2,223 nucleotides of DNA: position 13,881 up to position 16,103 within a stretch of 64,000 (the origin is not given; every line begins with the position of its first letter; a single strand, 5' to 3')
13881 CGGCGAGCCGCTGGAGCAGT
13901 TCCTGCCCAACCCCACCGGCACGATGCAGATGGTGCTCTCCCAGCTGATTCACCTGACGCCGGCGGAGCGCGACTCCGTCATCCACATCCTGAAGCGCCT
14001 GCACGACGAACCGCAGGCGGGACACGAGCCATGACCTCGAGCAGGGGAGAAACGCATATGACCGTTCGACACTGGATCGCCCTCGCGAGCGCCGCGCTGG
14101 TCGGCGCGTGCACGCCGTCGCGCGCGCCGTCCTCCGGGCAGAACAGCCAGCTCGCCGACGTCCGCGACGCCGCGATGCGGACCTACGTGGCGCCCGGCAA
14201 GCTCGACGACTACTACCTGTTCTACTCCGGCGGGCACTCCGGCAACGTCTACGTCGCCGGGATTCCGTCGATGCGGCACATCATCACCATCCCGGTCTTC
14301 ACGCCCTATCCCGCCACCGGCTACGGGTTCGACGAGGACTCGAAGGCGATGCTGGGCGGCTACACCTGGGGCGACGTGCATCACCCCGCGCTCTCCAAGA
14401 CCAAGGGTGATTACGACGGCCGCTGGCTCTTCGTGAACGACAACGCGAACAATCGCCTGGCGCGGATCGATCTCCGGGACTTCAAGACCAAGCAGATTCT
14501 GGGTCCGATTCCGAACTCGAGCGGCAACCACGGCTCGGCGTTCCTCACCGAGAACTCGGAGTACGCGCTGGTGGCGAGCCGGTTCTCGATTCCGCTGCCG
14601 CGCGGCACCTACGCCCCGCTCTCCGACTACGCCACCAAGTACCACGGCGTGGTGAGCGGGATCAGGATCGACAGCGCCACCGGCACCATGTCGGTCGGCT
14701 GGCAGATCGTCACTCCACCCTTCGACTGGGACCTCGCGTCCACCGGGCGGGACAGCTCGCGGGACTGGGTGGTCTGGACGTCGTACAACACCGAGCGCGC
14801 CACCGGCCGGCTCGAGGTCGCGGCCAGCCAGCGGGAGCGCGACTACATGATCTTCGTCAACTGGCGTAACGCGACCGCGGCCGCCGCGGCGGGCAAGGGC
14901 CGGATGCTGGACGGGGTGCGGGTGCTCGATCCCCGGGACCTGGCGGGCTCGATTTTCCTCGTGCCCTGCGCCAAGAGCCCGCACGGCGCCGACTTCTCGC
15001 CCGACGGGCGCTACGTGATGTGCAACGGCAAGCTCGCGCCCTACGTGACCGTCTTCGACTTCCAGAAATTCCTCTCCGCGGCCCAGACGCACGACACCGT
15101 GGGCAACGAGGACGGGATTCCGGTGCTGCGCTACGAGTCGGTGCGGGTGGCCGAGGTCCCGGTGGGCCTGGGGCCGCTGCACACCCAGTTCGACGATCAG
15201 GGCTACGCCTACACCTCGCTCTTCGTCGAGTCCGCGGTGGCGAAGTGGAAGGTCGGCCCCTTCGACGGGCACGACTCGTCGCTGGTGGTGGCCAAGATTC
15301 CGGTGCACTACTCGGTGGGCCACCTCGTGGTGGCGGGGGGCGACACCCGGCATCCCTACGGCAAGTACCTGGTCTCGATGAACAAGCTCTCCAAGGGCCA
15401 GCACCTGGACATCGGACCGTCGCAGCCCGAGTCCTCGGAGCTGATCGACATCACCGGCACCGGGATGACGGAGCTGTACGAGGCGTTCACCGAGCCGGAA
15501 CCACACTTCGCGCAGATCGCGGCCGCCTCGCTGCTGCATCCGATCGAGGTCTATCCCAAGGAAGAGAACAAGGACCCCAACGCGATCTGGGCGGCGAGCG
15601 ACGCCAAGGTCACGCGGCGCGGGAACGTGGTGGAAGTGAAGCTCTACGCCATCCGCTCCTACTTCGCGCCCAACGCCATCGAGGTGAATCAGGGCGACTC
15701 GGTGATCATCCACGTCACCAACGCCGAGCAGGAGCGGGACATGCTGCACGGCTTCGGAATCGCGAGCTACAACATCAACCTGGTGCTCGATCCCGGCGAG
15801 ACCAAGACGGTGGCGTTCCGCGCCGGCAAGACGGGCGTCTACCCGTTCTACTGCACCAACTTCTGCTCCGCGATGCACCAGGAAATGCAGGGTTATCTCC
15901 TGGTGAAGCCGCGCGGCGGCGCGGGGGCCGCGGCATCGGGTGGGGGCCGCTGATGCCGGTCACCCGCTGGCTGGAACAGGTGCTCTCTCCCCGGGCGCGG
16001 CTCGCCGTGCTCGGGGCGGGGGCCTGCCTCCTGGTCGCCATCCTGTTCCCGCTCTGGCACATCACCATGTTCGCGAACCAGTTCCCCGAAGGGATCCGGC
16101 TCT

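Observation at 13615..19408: Clade II (atypical) nos cluster with lipoprotein-type NosZ and no nosL/nosR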

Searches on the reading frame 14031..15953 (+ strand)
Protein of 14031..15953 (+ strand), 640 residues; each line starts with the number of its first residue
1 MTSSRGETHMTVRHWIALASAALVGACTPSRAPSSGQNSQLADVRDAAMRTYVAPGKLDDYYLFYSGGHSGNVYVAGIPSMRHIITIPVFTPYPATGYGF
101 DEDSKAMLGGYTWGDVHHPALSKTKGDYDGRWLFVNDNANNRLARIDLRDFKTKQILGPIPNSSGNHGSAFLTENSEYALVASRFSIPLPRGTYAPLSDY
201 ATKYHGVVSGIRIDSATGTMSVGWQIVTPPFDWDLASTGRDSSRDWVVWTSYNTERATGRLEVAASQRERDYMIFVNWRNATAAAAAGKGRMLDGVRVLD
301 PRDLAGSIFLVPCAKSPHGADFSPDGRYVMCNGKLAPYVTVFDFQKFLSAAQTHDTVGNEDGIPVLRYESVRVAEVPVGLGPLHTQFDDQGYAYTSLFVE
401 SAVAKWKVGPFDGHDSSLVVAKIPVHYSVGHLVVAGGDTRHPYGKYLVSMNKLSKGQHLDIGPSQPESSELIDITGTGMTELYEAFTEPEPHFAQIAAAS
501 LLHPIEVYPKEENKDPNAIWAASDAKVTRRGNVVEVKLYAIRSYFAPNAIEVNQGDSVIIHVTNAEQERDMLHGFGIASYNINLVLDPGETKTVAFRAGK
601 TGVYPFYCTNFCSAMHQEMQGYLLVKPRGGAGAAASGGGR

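Call 11: search_protein_families(library=pfam, proteins=[window:14031-15953:+], max_evalue=0.01)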
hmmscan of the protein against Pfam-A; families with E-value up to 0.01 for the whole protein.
window:14031-15953:+ (640 aa): 4 families
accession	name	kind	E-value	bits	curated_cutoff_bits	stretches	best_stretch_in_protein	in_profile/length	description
PF18764.7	nos_propeller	-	6.8e-32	109.6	30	1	422-492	1-71/71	Nitrous oxide reductase propeller repeat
PF13473.12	Cupredoxin_1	-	5.3e-10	39.7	27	1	535-625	22-104/104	Cupredoxin-like domain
PF00116.26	COX2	-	0.00064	20.1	22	1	568-619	62-113/120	Cytochrome C oxidase subunit II, periplasmic domain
PF18793.7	nos_propeller_2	-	0.0046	17.8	29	0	160-227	1-63/70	Nitrous oxide reductase propeller repeat 2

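Call 12: search_protein_families(library=ncbifam, proteins=[window:14031-15953:+], max_evalue=0.01)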
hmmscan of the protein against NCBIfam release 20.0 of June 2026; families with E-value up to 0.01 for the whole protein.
window:14031-15953:+ (640 aa): 8 families
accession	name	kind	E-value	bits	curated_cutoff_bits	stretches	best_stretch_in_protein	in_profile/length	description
TIGR04246.1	nitrous_NosZ_Gp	equivalog_domain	6.2e-248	823.8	625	1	48-627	1-578/578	Sec-dependent nitrous-oxide reductase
TIGR04244.1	nitrous_NosZ_RR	equivalog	1.9e-135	452.8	625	1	19-626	12-627/627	TAT-dependent nitrous-oxide reductase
NF052460.1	L-NosZ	equivalog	5.3e-50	170.3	700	2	295-625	155-478/480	clade III lactonase-type nitrous-oxide reductase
TIGR03096.1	nitroso_cyanin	equivalog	6.4e-10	38.9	142.85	1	515-616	26-126/135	nitrosocyanin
TIGR02866.1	CoxB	equivalog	9.7e-09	35.1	147.7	1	547-628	117-194/202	cytochrome c oxidase subunit II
TIGR02376.1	Cu_nitrite_red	equivalog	4e-05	23.1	296.3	1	550-630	61-149/326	copper-containing nitrite reductase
NF050117.1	aa3_CtaC_Actin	exception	0.0015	17.8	250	1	566-620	173-227/244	aa3-type cytochrome oxidase subunit II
TIGR02656.1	cyanin_plasto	equivalog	0.0028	18.1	87.85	0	543-614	12-90/99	plastocyanin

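Call 13: find_related_loci(query=window:14058-15953:+, collection=genome_contigs, flank=10000)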
Query window:14058-15953:+ (631 aa) in genome_contigs; peptide patterns used: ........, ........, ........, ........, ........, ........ (x = any residue, [..] = any of these).
375 stretches matched a pattern; 336 encode a relative of the query (tblastn E <= 1e-3); the best 80 are kept; 80 distinct loci.
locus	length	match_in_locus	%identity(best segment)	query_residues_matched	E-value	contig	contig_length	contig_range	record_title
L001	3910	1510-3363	86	1-619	0e+0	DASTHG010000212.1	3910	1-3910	MAG TPA_asm: Gemmatimonadales bacterium isolate SMAG_U452 k141_444982, whole genome shotgun sequence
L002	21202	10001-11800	86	20-619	0e+0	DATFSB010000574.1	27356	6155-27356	MAG TPA_asm: Gemmatimonadales bacterium isolate SMAG_U9373 k141_3365459, whole genome shotgun sequence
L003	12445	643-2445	86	20-620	0e+0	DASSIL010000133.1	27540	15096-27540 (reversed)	MAG TPA_asm: Gemmatimonadales bacterium isolate SMAG_U1086 k141_504942, whole genome shotgun sequence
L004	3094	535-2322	86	24-619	0e+0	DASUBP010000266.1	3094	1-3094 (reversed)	MAG TPA_asm: Gemmatimonadales bacterium isolate SMAG_U2524 k141_295551, whole genome shotgun sequence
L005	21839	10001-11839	85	24-631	0e+0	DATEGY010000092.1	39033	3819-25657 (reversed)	MAG TPA_asm: Gemmatimonadales bacterium isolate SMAG_U8797 k141_1617905, whole genome shotgun sequence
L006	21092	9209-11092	82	2-630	0e+0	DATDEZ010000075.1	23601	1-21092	MAG TPA_asm: Gemmatimonadales bacterium isolate SMAG_U213 k141_828457, whole genome shotgun sequence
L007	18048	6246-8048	87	20-620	0e+0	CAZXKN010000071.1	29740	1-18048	MAG TPA_asm: uncultured Gemmatimonadaceae bacterium isolate binchicken_co279_228 genome assembly, contig: k141_4805592,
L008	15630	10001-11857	81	1-619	0e+0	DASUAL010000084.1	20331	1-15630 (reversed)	MAG TPA_asm: Gemmatimonadales bacterium isolate SMAG_U2494 k141_263776, whole genome shotgun sequence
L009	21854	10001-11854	80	1-619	0e+0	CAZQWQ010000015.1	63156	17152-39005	MAG TPA_asm: uncultured Gemmatimonadaceae bacterium isolate binchicken_co165_283 genome assembly, contig: k141_2590618,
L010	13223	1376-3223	80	1-619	0e+0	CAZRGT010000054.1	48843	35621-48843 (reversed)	MAG TPA_asm: uncultured Gemmatimonadaceae bacterium isolate binchicken_co165_439 genome assembly, contig: k141_162616, w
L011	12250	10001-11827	80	20-628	0e+0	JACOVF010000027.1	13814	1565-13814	MAG: Gemmatimonadetes bacterium isolate NC_groundwater_93_Ag_S2p5_70_173 S_2p5_S6_170907_scaffold_691088, whole genome s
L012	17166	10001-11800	82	20-619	0e+0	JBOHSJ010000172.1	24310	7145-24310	MAG: Gemmatimonadales bacterium isolate SC-S_metawrap_bin.80 k127_6519021, whole genome shotgun sequence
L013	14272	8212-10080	79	7-627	0e+0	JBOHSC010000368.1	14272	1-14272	MAG: Gemmatimonadales bacterium isolate TC-S_metabat2.bin.185_sub k127_468158, whole genome shotgun sequence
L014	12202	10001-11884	78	2-629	0e+0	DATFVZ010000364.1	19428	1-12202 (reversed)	MAG TPA_asm: Gemmatimonadales bacterium isolate SMAG_U9477 k141_7149092, whole genome shotgun sequence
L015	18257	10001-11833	80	20-630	0e+0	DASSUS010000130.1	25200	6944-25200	MAG TPA_asm: Gemmatimonadales bacterium isolate SMAG_U573 k141_56771, whole genome shotgun sequence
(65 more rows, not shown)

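Call 47: search_solved_structures(query=window:14058-15953:+, show_alignments=1)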
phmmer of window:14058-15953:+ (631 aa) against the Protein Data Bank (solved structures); distinct sequences matched with E-value up to 0.001: 39.
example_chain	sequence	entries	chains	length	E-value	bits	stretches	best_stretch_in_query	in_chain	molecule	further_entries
9f8x_A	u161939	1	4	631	4.7e-109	369.1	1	9-617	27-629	Nitrous-oxide reductase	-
1qni_A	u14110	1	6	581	1e-107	364.7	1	36-617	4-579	NITROUS-OXIDE REDUCTASE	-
5i5m_A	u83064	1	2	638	1.1e-102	348.1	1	12-617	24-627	Nitrous-oxide reductase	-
5i5i_A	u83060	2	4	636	1.1e-102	348.1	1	12-617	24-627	Nitrous-oxide reductase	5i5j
7aq0_A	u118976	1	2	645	1.5e-97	331.1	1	15-619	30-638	Nitrous-oxide reductase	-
6rkz_A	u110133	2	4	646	1.5e-97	331.1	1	15-619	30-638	Nitrous-oxide reductase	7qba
3sbp_A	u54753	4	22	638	2.3e-97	330.5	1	15-618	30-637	Nitrous-oxide reductase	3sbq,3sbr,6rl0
7apy_A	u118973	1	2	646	3.9e-97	329.8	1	15-619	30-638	Nitrous-oxide reductase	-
7aq7_A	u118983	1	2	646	1e-96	328.4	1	15-619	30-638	Nitrous-oxide reductase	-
7aq5_A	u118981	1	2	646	1.4e-96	327.9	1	15-619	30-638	Nitrous-oxide reductase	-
7aq4_A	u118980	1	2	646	1.9e-96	327.5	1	15-619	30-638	Nitrous-oxide reductase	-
7aq6_A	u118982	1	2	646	2.6e-96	327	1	15-619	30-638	Nitrous-oxide reductase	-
7aq3_A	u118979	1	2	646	2.7e-96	327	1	15-619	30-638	Nitrous-oxide reductase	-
7aq8_A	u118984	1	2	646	2.7e-96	327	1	15-619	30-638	Nitrous-oxide reductase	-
6y7e_A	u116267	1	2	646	2.7e-96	327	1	15-619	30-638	Nitrous-oxide reductase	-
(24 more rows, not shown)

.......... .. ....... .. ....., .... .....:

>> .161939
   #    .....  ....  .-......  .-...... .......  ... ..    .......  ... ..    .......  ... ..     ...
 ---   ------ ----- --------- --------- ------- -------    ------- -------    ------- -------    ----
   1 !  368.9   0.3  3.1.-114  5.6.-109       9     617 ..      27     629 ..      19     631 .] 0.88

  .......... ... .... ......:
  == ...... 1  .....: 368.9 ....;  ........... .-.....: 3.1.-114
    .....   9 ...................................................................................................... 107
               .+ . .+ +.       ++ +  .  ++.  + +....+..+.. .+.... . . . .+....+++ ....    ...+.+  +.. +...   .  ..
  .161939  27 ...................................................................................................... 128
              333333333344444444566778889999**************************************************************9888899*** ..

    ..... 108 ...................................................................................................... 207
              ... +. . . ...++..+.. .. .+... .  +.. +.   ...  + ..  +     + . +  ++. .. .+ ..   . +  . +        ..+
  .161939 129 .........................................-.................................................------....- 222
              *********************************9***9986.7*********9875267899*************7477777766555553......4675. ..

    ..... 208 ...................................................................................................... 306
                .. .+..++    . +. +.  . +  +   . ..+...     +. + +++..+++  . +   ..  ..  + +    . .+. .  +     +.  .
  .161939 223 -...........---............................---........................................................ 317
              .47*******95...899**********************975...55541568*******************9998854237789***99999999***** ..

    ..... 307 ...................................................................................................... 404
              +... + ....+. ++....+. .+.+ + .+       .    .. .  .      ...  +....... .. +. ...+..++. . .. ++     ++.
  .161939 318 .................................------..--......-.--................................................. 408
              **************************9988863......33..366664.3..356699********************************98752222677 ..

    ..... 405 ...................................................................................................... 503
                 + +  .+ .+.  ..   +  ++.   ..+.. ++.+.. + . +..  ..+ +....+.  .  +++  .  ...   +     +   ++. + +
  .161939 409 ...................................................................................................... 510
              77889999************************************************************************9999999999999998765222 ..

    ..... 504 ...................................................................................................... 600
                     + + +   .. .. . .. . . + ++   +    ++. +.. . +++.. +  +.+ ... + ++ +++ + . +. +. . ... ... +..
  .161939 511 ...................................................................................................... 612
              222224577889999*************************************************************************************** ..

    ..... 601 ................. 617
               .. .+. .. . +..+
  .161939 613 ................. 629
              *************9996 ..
